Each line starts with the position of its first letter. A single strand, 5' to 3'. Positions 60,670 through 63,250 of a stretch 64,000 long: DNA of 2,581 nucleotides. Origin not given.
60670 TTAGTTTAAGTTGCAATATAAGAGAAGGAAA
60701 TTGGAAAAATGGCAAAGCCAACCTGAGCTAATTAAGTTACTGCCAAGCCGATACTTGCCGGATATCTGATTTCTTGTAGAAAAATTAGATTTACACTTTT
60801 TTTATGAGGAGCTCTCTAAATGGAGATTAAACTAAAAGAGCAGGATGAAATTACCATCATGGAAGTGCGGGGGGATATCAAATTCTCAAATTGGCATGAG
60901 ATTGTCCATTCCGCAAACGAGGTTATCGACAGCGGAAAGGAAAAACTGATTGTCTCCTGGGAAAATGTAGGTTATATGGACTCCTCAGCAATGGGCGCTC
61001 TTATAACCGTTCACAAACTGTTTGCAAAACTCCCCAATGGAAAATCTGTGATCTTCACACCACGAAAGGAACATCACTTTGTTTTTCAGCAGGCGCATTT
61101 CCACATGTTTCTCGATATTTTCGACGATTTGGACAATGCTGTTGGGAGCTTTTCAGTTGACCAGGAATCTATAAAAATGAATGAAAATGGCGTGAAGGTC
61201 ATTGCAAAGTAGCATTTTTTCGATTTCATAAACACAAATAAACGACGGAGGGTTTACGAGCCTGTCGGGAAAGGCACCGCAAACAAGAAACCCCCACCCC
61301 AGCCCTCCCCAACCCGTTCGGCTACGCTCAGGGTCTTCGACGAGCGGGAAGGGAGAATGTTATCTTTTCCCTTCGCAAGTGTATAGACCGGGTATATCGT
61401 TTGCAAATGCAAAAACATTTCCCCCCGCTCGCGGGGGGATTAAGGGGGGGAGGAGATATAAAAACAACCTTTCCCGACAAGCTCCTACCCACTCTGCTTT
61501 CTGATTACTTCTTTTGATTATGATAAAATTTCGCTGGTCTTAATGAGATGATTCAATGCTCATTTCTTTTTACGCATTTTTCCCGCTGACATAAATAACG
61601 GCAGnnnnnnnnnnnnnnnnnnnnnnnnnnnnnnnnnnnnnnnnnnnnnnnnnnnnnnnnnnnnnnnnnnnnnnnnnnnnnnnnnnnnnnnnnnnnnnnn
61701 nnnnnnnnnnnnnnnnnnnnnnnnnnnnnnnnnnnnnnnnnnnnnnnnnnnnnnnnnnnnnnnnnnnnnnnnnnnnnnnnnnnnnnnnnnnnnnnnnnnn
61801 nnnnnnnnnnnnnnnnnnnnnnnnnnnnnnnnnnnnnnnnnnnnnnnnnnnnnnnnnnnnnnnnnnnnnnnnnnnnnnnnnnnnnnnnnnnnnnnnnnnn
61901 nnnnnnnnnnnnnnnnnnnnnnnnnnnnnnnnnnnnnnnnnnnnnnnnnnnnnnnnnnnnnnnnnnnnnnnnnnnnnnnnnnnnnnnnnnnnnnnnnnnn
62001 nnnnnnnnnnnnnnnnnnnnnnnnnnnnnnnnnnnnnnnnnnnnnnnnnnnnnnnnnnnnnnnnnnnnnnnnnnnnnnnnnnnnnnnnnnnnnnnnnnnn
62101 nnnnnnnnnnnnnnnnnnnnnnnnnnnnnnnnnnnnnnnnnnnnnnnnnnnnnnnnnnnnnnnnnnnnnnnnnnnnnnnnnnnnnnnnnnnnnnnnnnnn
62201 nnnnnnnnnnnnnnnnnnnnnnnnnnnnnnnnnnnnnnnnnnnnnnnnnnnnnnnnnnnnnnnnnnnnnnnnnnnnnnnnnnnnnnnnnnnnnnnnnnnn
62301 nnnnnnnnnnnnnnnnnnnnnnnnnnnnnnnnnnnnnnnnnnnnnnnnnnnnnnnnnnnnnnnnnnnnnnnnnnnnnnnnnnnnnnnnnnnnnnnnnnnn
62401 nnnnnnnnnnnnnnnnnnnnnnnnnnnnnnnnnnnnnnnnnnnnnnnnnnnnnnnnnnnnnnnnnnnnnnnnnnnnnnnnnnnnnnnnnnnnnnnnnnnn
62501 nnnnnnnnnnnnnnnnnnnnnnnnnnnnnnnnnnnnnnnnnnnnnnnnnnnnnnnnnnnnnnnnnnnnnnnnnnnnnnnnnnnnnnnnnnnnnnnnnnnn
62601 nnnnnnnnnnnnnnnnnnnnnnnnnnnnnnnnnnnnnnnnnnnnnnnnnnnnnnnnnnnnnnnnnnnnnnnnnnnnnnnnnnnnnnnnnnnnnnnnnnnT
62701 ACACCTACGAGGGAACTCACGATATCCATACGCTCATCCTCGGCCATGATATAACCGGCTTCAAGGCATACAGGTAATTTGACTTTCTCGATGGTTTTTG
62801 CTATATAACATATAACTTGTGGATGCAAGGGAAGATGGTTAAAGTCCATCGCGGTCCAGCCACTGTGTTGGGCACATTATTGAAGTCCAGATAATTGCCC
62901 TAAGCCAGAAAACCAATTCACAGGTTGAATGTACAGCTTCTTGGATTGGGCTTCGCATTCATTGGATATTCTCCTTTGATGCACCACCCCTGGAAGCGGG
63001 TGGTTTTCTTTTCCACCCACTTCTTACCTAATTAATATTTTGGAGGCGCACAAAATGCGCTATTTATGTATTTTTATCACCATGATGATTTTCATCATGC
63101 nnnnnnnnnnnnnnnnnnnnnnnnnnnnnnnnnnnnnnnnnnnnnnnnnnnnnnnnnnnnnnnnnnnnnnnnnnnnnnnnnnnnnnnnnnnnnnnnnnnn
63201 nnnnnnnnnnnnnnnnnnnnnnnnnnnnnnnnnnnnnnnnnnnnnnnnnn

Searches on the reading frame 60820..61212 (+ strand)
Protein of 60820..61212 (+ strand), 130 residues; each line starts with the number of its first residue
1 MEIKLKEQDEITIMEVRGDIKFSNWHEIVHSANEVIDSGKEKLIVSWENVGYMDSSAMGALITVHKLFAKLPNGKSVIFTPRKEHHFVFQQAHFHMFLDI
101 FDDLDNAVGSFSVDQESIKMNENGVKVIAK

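Call 15: search_protein_families(library=pfam, proteins=[window:60820-61212:+], max_evalue=0.05)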
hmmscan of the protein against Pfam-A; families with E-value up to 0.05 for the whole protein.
window:60820-61212:+ (130 aa): 2 families
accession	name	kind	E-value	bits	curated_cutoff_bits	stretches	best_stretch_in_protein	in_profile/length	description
PF01740.26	STAS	-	1.9e-14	53.7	22.6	1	3-107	2-106/106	STAS domain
PF13466.11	STAS_2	-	0.016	15.8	29.2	1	15-67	2-53/80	STAS domain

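Call 60: find_encoding_contigs(protein=window:60820-61212:+, flank=10000, max_places=4)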
Protein window:60820-61212:+ (130 aa): 5 contigs read that carry it; 4 places shown.
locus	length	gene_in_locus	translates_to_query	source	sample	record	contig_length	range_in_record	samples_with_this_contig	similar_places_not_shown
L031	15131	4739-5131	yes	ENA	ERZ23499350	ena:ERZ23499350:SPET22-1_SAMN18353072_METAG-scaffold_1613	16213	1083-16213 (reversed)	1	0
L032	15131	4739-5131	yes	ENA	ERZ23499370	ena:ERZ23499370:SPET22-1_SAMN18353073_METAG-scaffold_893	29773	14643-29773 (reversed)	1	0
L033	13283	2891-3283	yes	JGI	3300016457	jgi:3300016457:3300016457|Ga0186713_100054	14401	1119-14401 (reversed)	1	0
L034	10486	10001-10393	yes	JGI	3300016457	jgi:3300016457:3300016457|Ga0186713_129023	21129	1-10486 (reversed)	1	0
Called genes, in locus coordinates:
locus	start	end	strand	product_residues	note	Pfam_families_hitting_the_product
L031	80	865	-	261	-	PF04909:Amidohydro_2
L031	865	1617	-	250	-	PF01026:TatD_DNase (faint), PF04909:Amidohydro_2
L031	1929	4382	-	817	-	PF16889:Hepar_II_III_N, PF07940:Hepar_II_III_C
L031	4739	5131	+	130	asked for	PF01740:STAS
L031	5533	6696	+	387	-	PF02771:Acyl-CoA_dh_N, PF02770:Acyl-CoA_dh_M, PF00441:Acyl-CoA_dh_1, PF08028:Acyl-CoA_dh_2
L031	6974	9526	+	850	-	PF06739:SBBP (faint)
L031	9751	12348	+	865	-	PF13229:Beta_helix (weak)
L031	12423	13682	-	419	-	PF07730:HisKA_3, PF02518:HATPase_c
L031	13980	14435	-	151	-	PF01281:Ribosomal_L9_N, PF03948:Ribosomal_L9_C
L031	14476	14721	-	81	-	PF01084:Ribosomal_S18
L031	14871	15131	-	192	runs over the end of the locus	PF00436:SSB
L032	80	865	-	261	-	PF04909:Amidohydro_2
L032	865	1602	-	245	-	PF04909:Amidohydro_2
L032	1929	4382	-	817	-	PF16889:Hepar_II_III_N, PF07940:Hepar_II_III_C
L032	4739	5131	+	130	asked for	PF01740:STAS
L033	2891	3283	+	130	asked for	PF01740:STAS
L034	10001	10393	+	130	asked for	PF01740:STAS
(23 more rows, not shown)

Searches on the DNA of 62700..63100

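Call 82: search_rna_families(source=window, start=62700, end=63100, threshold=evalue, max_evalue=0.01, show_alignments=1)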
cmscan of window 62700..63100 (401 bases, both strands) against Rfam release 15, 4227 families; matches with E-value up to 0.01: 1.
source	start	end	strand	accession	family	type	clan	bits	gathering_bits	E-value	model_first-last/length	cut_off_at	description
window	62802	62963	+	RF01482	AdoCbl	Cis-reg; riboswitch;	CL00101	47.1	50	1e-07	1-149/149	no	AdoCbl (Cobalamin/B12) riboswitch aptamer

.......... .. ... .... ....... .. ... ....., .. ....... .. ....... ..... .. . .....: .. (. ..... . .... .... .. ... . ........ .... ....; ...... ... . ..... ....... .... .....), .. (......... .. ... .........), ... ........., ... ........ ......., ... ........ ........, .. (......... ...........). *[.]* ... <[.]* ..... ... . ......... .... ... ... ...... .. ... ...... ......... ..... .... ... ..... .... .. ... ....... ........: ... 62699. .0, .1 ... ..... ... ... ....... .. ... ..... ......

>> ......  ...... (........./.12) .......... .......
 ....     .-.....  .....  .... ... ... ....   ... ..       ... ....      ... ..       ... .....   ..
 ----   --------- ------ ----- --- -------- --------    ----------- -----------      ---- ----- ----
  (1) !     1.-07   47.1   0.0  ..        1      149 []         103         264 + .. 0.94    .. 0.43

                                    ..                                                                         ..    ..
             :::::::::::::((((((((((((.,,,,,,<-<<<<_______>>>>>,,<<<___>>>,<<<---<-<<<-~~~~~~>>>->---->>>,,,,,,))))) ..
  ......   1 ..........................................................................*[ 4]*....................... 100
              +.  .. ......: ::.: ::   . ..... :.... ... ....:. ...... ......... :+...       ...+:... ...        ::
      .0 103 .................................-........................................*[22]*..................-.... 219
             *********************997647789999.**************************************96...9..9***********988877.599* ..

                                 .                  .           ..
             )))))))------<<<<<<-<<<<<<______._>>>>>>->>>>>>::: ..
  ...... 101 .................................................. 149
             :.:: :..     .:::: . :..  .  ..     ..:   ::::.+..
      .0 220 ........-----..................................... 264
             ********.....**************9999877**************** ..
